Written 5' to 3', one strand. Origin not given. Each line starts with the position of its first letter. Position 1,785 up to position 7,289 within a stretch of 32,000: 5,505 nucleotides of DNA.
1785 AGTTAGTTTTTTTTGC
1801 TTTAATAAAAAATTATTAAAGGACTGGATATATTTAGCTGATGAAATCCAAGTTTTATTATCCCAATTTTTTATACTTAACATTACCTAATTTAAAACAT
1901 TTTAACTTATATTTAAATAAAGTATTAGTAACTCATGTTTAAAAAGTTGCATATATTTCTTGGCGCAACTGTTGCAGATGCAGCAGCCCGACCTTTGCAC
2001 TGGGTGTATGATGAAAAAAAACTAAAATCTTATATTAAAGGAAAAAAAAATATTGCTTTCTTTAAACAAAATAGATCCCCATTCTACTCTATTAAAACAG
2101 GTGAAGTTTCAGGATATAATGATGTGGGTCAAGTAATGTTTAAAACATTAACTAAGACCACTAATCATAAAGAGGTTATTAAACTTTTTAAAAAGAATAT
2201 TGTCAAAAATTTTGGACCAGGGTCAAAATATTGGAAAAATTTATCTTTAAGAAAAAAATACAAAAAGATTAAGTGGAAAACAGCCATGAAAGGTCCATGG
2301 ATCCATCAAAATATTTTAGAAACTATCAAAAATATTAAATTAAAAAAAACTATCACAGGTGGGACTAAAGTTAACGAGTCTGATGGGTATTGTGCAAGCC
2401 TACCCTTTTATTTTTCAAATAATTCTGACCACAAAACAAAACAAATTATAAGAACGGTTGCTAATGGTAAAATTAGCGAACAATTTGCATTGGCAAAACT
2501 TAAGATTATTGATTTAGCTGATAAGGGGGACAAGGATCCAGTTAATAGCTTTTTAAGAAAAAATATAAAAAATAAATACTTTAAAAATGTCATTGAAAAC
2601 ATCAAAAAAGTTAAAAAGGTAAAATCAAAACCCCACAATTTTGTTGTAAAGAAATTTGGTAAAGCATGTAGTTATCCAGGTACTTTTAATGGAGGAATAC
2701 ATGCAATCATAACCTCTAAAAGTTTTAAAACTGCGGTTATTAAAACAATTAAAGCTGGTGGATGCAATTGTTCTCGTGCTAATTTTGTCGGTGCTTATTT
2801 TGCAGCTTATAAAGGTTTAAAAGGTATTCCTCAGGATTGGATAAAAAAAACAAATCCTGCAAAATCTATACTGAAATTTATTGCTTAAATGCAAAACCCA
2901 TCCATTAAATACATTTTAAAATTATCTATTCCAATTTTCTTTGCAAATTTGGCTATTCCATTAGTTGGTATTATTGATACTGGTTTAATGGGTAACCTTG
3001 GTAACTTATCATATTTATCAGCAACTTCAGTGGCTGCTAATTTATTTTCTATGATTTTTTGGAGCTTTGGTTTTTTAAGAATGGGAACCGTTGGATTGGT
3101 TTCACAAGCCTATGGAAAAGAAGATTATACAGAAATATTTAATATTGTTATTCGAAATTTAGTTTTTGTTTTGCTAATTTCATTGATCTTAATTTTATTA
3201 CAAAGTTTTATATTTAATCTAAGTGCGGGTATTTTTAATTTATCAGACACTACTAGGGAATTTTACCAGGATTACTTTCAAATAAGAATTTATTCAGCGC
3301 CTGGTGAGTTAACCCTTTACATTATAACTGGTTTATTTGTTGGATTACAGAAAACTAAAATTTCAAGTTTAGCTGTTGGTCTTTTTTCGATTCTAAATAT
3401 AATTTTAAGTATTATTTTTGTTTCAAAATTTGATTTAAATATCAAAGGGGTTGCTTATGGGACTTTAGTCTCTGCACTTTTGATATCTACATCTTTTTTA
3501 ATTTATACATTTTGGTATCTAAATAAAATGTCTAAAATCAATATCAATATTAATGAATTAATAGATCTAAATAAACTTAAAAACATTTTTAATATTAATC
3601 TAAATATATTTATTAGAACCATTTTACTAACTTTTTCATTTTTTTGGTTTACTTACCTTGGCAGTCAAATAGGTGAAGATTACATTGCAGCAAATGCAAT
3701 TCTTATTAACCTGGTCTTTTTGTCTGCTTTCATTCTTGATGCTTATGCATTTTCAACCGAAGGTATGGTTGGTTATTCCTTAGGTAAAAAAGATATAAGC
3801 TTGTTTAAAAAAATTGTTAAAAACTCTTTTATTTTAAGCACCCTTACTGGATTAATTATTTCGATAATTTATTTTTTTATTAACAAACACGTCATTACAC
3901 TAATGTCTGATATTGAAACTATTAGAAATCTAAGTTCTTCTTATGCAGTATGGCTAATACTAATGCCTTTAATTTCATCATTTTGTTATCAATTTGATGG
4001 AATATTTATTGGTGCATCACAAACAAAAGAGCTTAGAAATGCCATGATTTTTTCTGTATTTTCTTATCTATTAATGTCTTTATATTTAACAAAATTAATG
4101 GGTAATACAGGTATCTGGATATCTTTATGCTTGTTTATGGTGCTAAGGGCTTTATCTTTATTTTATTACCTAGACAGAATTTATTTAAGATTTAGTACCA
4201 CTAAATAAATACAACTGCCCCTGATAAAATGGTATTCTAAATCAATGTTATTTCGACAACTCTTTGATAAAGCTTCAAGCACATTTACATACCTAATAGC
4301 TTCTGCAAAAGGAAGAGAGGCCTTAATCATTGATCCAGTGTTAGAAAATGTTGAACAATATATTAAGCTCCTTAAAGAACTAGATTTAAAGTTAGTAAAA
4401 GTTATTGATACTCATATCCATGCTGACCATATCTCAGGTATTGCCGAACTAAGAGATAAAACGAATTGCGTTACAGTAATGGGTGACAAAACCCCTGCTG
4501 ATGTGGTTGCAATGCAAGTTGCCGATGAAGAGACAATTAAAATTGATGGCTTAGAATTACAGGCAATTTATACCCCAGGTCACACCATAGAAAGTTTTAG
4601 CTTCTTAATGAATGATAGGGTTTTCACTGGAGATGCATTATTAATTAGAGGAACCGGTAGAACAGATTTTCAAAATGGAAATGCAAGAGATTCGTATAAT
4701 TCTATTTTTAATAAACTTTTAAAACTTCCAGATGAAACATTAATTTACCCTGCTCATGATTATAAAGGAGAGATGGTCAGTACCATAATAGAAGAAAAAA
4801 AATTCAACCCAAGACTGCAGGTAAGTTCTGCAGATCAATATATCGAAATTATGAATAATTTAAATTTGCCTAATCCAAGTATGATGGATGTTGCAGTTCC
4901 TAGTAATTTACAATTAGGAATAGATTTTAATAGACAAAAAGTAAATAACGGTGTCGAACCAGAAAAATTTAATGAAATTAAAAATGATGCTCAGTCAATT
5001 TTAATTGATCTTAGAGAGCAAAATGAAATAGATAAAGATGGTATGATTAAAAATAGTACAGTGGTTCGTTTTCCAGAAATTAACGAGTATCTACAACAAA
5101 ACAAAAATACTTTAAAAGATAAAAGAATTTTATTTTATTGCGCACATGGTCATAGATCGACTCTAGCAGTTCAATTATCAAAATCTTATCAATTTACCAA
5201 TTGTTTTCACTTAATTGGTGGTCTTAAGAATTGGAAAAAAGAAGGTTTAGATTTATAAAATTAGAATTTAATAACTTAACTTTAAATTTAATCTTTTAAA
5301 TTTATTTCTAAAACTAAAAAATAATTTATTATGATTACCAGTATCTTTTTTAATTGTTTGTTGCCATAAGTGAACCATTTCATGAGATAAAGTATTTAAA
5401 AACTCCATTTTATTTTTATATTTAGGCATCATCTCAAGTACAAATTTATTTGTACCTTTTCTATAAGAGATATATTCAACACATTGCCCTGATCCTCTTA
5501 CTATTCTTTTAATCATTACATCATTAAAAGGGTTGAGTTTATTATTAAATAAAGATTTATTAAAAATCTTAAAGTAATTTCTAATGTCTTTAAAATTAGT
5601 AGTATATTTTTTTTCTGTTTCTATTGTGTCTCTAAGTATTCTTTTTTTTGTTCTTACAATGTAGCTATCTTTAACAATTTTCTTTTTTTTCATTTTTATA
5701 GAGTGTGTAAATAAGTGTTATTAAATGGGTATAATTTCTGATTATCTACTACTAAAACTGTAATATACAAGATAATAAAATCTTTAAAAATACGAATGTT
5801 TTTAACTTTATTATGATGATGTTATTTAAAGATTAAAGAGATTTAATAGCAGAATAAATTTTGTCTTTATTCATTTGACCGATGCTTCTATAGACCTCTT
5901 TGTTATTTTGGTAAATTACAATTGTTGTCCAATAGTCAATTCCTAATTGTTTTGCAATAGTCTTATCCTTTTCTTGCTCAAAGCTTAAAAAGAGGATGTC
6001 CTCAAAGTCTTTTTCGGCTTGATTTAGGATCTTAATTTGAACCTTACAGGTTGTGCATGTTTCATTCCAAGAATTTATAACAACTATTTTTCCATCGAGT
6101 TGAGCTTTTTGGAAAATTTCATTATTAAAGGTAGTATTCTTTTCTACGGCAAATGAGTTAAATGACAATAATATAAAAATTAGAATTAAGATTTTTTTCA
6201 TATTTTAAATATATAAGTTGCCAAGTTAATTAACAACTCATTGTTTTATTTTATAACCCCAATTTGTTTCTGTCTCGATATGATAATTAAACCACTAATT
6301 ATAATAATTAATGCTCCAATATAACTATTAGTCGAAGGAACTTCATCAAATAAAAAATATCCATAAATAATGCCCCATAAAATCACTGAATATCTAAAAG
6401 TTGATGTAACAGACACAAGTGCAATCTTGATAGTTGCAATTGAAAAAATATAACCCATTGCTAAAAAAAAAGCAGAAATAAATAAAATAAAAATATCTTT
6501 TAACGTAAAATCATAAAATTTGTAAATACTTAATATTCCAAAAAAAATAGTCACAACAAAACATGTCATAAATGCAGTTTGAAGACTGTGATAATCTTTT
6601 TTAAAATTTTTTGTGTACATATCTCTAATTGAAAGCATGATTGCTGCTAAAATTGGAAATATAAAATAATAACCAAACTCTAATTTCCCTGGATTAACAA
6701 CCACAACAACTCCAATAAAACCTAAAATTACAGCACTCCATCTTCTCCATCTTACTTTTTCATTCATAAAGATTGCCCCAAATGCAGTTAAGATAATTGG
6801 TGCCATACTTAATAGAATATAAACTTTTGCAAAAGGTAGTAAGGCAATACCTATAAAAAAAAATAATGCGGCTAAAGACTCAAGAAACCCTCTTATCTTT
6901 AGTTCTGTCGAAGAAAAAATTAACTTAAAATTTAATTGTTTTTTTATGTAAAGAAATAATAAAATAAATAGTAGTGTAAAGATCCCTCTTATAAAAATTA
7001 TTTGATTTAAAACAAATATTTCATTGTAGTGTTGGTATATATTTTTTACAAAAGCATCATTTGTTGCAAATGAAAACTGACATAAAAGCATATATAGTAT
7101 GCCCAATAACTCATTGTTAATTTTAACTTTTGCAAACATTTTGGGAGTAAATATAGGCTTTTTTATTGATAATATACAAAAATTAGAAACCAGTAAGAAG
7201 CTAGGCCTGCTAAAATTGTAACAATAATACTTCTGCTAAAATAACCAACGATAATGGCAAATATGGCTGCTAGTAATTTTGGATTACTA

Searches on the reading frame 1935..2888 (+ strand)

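Call 90: search_protein_families(library=pfam, proteins=[window:1935-2888:+], max_evalue=0.00001)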
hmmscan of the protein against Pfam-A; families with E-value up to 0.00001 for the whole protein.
window:1935-2888:+ (317 aa): 1 family
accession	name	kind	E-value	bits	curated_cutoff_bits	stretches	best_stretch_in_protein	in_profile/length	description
PF03747.19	ADP_ribosyl_GH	-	1.8e-18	67.6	26.2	1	8-301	3-287/287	ADP-ribosylglycohydrolase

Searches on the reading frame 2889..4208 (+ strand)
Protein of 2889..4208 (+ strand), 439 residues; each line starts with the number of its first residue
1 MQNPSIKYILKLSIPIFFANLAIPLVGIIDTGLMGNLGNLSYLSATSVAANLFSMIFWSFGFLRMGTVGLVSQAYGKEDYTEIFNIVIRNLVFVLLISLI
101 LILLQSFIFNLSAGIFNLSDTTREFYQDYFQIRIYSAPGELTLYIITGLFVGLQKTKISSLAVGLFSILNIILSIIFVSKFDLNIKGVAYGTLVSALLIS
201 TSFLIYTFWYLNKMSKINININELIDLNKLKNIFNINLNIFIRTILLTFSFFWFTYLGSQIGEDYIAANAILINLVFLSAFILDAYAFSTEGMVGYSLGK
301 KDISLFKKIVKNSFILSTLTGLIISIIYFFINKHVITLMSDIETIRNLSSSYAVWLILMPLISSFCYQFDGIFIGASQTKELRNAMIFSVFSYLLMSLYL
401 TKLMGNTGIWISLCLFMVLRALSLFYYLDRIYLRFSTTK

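Call 90: search_protein_families(library=pfam, proteins=[window:2889-4208:+], max_evalue=0.00001)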
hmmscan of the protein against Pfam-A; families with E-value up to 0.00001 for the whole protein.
window:2889-4208:+ (439 aa): 1 family
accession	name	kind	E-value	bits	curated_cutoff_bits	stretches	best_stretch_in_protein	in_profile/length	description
PF01554.23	MatE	-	8.4e-31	107.3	24.9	2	15-175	1-160/161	MatE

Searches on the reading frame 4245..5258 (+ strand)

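Call 90: search_protein_families(library=pfam, proteins=[window:4245-5258:+], max_evalue=0.00001)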
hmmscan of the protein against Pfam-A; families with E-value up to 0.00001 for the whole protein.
window:4245-5258:+ (337 aa): 2 families
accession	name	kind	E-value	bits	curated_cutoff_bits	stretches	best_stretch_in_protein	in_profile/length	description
PF00753.33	Lactamase_B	-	8.8e-21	75.2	22.7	2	12-82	5-76/196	Metallo-beta-lactamase superfamily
PF00581.25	Rhodanese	-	8.8e-16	58.7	22.2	1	239-333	2-102/102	Rhodanese-like domain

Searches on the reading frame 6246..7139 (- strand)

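Call 90: search_protein_families(library=pfam, proteins=[window:6246-7139:-], max_evalue=0.00001)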
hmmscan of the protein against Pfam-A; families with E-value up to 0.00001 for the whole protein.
window:6246-7139:- (297 aa): 1 family
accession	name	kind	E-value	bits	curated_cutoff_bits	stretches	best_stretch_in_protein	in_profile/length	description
PF00892.27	EamA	-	3.5e-22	79.6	28.2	2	12-148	2-134/135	EamA-like transporter family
